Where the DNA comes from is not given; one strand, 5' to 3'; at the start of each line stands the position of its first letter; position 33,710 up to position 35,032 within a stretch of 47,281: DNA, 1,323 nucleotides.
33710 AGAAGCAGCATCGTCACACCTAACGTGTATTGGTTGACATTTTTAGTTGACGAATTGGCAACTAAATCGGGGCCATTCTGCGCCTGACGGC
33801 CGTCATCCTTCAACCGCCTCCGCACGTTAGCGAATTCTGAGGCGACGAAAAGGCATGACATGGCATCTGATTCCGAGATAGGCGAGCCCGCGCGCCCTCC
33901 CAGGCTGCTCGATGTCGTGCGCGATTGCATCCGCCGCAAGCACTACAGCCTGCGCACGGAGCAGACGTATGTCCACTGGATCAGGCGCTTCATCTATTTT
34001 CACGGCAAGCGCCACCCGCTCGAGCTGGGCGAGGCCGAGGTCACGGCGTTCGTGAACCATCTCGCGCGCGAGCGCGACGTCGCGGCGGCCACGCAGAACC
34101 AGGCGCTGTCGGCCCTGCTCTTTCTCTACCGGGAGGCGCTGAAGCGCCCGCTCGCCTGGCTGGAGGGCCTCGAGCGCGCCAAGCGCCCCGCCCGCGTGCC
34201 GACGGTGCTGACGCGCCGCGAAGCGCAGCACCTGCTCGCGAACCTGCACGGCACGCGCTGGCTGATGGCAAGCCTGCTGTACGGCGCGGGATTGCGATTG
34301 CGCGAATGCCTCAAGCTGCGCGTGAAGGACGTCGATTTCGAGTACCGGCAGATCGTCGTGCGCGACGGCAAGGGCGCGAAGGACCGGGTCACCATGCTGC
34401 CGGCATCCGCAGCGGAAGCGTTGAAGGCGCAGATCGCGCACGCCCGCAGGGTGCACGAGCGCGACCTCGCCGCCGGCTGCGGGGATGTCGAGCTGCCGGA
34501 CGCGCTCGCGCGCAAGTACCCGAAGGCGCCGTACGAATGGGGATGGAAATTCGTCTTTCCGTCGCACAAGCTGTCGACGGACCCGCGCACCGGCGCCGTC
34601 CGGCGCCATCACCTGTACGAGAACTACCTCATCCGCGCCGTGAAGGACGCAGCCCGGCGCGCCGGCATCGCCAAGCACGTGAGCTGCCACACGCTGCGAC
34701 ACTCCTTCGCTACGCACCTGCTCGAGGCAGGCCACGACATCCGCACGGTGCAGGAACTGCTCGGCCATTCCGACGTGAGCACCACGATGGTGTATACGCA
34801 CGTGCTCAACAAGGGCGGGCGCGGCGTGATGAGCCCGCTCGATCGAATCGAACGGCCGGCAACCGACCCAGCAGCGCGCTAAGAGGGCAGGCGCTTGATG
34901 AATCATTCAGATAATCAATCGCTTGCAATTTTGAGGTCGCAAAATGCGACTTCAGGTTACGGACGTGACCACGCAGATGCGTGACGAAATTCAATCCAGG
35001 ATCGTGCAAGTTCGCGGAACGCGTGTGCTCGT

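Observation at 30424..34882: Complete sedentary chromosomal integron with an intact integrase and seven cassettes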

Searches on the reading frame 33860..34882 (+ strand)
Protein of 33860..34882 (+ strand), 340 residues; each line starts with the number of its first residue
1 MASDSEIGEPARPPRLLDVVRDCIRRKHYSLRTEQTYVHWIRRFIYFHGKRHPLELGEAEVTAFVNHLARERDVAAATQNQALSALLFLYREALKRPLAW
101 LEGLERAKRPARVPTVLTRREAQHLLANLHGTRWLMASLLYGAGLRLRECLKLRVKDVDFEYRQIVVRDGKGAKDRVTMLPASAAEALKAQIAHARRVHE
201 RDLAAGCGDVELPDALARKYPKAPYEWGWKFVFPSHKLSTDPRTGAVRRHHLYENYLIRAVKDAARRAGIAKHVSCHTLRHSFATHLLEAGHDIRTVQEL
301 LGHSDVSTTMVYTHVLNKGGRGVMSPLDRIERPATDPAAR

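Call 4: search_protein_families(library=pfam, proteins=[window:33860-34882:+], max_evalue=0.01)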
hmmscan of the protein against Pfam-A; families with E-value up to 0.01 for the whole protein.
window:33860-34882:+ (340 aa): 3 families
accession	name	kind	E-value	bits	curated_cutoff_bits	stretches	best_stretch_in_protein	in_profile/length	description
PF00589.27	Phage_integrase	-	1.8e-38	132.5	27.1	1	116-316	2-169/172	Phage integrase family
PF13495.12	Phage_int_SAM_4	-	1.6e-29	102.6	27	1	16-99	1-84/85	Phage integrase, N-terminal SAM-like domain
PF02899.23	Phage_int_SAM_1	-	2.5e-05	24.9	22.3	1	24-95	9-81/83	Phage integrase, N-terminal SAM-like domain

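Call 6: search_protein_families(library=ncbifam, proteins=[window:33860-34882:+], max_evalue=0.01)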
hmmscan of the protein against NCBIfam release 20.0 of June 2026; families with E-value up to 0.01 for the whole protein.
window:33860-34882:+ (340 aa): 13 families
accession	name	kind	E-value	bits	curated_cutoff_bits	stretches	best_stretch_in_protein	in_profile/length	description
TIGR02249.1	integrase_gron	subfamily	4e-143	476.5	265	1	16-330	1-315/315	integron integrase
NF011946.0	PRK15417.1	equivalog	1.1e-115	386.4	435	1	10-331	10-331/337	integron integrase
NF040815.2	recomb_XerA_Arch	equivalog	1e-53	182.6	220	2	27-196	10-176/263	site-specific tyrosine recombinase/integron integrase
NF001399.0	PRK00283.1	subfamily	3.8e-44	151.1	279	1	37-318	30-286/300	tyrosine recombinase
TIGR02225.1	recomb_XerD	equivalog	1.7e-43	149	329.6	2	249-318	208-277/290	site-specific tyrosine recombinase XerD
TIGR02224.1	recomb_XerC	equivalog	1.3e-42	146.2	335.15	2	251-316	213-278/295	tyrosine recombinase XerC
NF002331.0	PRK01287.1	subfamily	4.1e-30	105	371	2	250-315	246-312/365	site-specific tyrosine recombinase XerC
NF003462.0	PRK05084.1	equivalog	4.5e-18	65.1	267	2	272-324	301-353/360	tyrosine recombinase XerS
NF007371.0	PRK09871.1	subfamily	9.9e-10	38.3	222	1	252-314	111-173/198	tyrosine-type DNA invertase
NF007370.0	PRK09870.1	subfamily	1.2e-08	34.8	221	1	259-314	123-178/200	tyrosine-type DNA invertase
NF002685.0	PRK02436.1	equivalog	2.4e-06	27.6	178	1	19-196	4-174/245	site-specific tyrosine recombinase XerD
NF040693.1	recomb_GmtY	equivalog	1.8e-05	24.2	340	1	250-314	367-431/441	gamma-mobile-trio recombinase GmtY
NF041502.1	integrase_1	equivalog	5.6e-05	22.1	350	1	260-315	305-360/484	site-specific integrase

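Call 9: find_related_loci(query=window:33860-34882:+, collection=genome_contigs, flank=10000)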
Query window:33860-34882:+ (340 aa) in genome_contigs; peptide patterns used: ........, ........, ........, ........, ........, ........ (x = any residue, [..] = any of these).
600 stretches matched a pattern (row limit reached: there are more); 572 encode a relative of the query (tblastn E <= 1e-3); the best 80 are kept; 80 distinct loci.
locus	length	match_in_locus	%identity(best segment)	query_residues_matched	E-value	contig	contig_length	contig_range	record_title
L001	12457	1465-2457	79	10-338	3e-174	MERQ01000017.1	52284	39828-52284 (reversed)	MAG: Betaproteobacteria bacterium RIFCSPLOWO2_12_FULL_68_20 rifcsplowo2_12_scaffold_1438, whole genome shotgun sequence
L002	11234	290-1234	82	14-328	2e-172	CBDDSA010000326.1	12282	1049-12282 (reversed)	uncultured bacterium isolate s14_89 genome assembly, contig: k141_1410932, whole genome shotgun sequence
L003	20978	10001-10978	75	8-333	2e-167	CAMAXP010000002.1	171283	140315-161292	MAG: Bordetella parapertussis isolate MH-08apr19-17 genome assembly, contig: MH-08apr19-C86, whole genome shotgun sequen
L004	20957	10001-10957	75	14-332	3e-165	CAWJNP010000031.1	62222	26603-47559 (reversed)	MAG: uncultured beta proteobacterium isolate MFD02832.bin.2.128 genome assembly, contig: contig_31812, whole genome shot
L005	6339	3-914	79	32-335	3e-166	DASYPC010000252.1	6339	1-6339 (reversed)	MAG TPA_asm: Burkholderiales bacterium isolate SMAG_U4446 k141_1376705, whole genome shotgun sequence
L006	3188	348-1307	75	14-333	5e-173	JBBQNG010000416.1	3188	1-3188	MAG: Burkholderiales bacterium isolate Co_metawrap_311 Cmw_311_k141_18230688_length_3188_cov_14.8924, whole genome shotg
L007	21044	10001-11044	72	1-336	9e-164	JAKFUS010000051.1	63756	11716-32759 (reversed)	MAG: Betaproteobacteria bacterium isolate D1_Bin_39 D1_0000389, whole genome shotgun sequence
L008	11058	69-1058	73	3-332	4e-162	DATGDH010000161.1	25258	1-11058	MAG TPA_asm: Burkholderiales bacterium isolate SMAG_U9669 k141_87395, whole genome shotgun sequence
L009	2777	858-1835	74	14-339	3e-171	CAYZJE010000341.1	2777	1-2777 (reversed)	MAG TPA_asm: uncultured Syntrophobacter sp. isolate binchicken_co165_277 genome assembly, contig: k141_293129, whole gen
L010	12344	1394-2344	73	14-330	1e-160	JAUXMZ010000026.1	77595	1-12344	MAG: Burkholderiales bacterium isolate C1_concoct.bin.24 C1_k141_212960, whole genome shotgun sequence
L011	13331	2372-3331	72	11-330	1e-154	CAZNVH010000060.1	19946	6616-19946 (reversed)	MAG TPA_asm: uncultured Enterobacteriaceae bacterium isolate binchicken_co165_59 genome assembly, contig: k141_2468066,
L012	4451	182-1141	71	14-333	1e-157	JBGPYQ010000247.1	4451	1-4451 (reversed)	MAG: Gammaproteobacteria bacterium isolate OBJ1_062018_090_1 k141_863927_length_4451_cov_490.5332, whole genome shotgun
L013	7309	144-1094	69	14-330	4e-148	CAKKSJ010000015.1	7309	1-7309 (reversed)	Burkholderiales bacterium isolate Hainich-H52-bin064-1 genome assembly, contig: H52-bin064_1_Hain_H52_02um_R2_8049_lengt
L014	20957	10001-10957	67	14-332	1e-143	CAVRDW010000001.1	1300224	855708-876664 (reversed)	MAG: uncultured beta proteobacterium isolate MFD10007.bin.2.212 genome assembly, contig: contig_29432, whole genome shot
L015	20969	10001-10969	67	3-329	3e-139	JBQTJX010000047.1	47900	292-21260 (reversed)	MAG: Betaproteobacteria bacterium isolate SAW223 c_000000033024, whole genome shotgun sequence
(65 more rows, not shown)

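Call 12: find_encoding_contigs(protein=window:33860-34882:+, flank=10000, max_places=10)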
Protein window:33860-34882:+ (340 aa): 2 contigs read that carry it; 2 places shown.
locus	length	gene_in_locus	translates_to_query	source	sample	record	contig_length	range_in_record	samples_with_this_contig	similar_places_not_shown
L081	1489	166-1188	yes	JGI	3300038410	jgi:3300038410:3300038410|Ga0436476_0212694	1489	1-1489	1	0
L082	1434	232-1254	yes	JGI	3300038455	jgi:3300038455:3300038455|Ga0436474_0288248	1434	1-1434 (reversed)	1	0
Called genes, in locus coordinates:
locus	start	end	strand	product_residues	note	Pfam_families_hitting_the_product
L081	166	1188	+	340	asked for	PF02899:Phage_int_SAM_1 (faint), PF13495:Phage_int_SAM_4, PF00589:Phage_integrase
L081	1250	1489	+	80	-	?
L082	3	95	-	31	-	?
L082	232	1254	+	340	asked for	PF02899:Phage_int_SAM_1 (faint), PF13495:Phage_int_SAM_4, PF00589:Phage_integrase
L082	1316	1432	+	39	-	?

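Call 34: search_solved_structures(query=window:33860-34882:+, show_alignments=2, max_evalue=1e-10)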
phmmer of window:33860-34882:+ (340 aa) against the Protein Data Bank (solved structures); distinct sequences matched with E-value up to 1e-10: 7.
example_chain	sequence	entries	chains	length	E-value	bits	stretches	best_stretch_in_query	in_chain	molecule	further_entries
2a3v_A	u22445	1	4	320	1.2e-97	330.2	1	18-330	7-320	site-specific recombinase IntI4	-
4a8e_A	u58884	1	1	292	4.3e-32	114.8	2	63-190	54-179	PROBABLE TYROSINE RECOMBINASE XERC-LIKE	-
5hxy_A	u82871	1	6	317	2.6e-30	109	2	253-318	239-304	Tyrosine recombinase XerA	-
1a0p_A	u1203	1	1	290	8.4e-19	71.1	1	259-318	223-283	SITE-SPECIFIC RECOMBINASE XERD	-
5dcf_A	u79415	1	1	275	3.1e-18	69.3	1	259-318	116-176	Tyrosine recombinase XerD,DNA translocase FtsK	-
5vfz_A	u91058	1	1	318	1.5e-13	53.9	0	250-321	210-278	Gp33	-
5jjv_A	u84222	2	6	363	1.1e-12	51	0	252-315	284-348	Tyrosine recombinase XerH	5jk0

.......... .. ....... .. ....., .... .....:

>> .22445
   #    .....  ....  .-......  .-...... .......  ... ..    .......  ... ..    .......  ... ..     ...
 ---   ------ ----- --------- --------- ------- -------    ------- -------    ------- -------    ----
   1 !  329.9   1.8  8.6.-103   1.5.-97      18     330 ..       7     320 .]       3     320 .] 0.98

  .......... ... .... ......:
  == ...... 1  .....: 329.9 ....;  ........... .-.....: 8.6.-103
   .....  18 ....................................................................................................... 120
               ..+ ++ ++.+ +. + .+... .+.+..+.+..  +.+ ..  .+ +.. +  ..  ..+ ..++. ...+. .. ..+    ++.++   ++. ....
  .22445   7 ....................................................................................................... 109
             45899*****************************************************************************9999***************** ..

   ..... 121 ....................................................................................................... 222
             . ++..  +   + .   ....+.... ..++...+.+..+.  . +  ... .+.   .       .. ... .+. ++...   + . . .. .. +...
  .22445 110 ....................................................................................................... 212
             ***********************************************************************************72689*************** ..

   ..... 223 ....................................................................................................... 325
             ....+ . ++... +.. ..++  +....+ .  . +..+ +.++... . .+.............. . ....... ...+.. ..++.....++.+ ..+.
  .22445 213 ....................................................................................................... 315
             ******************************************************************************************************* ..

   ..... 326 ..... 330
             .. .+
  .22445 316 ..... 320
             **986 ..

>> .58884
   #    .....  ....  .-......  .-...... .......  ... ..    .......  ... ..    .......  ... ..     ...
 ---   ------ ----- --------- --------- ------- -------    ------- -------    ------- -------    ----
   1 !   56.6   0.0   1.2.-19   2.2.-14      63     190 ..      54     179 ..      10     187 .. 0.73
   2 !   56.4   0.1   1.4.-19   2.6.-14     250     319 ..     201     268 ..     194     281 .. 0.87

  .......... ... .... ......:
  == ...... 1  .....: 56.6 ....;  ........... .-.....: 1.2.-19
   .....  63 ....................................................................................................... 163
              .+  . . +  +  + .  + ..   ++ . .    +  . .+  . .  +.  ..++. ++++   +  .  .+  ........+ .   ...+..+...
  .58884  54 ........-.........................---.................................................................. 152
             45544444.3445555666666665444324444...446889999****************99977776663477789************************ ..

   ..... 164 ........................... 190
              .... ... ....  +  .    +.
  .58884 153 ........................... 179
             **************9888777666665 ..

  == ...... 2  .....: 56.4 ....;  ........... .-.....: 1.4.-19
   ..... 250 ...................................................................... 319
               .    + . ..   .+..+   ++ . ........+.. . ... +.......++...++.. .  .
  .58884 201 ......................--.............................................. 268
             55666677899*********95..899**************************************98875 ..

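Call 59: search_dna_similar(query=window:33860-34882:+, collection=plasmids, mode=protein, max_rows=12, rows=best)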
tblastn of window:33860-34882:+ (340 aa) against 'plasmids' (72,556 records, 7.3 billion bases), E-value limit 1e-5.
The search stops at 5000 records and this limit was reached: more records match than are counted here, and every count below describes the 5000 best-scoring records only.
Records with a match: at least 5000; places in all: 6463; records where one place covers at least 80% of the query: 5000.
Best place of each record, by identity: 60-80% 1; <60% 4999.
By first word of the organism name: Klebsiella 1847; Escherichia 1515; Salmonella 460; Enterobacter 389; Pseudomonas 171; Citrobacter 141; Shigella 85; Aeromonas 58; Providencia 57; Raoultella 39; and 39 more.
By predicted mobility (MOB-suite, as given by PLSDB): conjugative 3608; non-mobilizable 753; mobilizable 639.
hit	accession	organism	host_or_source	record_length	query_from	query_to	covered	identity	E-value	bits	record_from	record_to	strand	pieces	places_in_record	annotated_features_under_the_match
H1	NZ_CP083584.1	Kovacikia minuta CCNUW1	cell culture,fresh water lake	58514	13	328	93%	61.4%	1e-121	392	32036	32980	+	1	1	integron integrase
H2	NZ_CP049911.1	Diaphorobacter sp. HDW4A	Hydrophilus acuminatus,single bacterial ...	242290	9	334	96%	58.1%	7e-113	367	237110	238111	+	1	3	integron integrase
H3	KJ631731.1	uncultured bacterium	-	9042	10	328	94%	57.4%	6e-109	355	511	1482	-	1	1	int3: class 3 integrase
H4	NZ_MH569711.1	Serratia marcescens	urine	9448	10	328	94%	57.4%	6e-109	355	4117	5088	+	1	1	integron integrase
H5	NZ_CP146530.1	Klebsiella michiganensis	Hospital Wastewater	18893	10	328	94%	57.4%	6e-109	355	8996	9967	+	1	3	integron integrase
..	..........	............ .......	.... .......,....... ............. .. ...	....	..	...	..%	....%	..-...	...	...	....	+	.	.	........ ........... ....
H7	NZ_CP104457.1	Raoultella ornithinolytica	whole organism,wastewater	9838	10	328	94%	57.4%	8e-109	355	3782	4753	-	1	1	integron integrase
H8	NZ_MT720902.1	Klebsiella pneumoniae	-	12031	10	328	94%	57.4%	8e-109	355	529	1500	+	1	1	integron integrase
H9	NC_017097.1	Enterobacter cloacae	hospital effluent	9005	10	328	94%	57.4%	8e-109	355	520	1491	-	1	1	class 3 integron integrase IntI3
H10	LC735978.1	Aeromonas caviae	-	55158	10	328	94%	57.4%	9e-109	355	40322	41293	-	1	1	intI3: class 3 integron integrase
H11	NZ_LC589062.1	Enterobacter kobei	-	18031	10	328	94%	57.4%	1e-108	355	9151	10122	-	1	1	integron integrase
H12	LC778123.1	Brucella intermedia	assembly,hospital sewage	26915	10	328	94%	57.4%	1e-108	355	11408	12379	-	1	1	intI3: class 3 integron integrase IntI3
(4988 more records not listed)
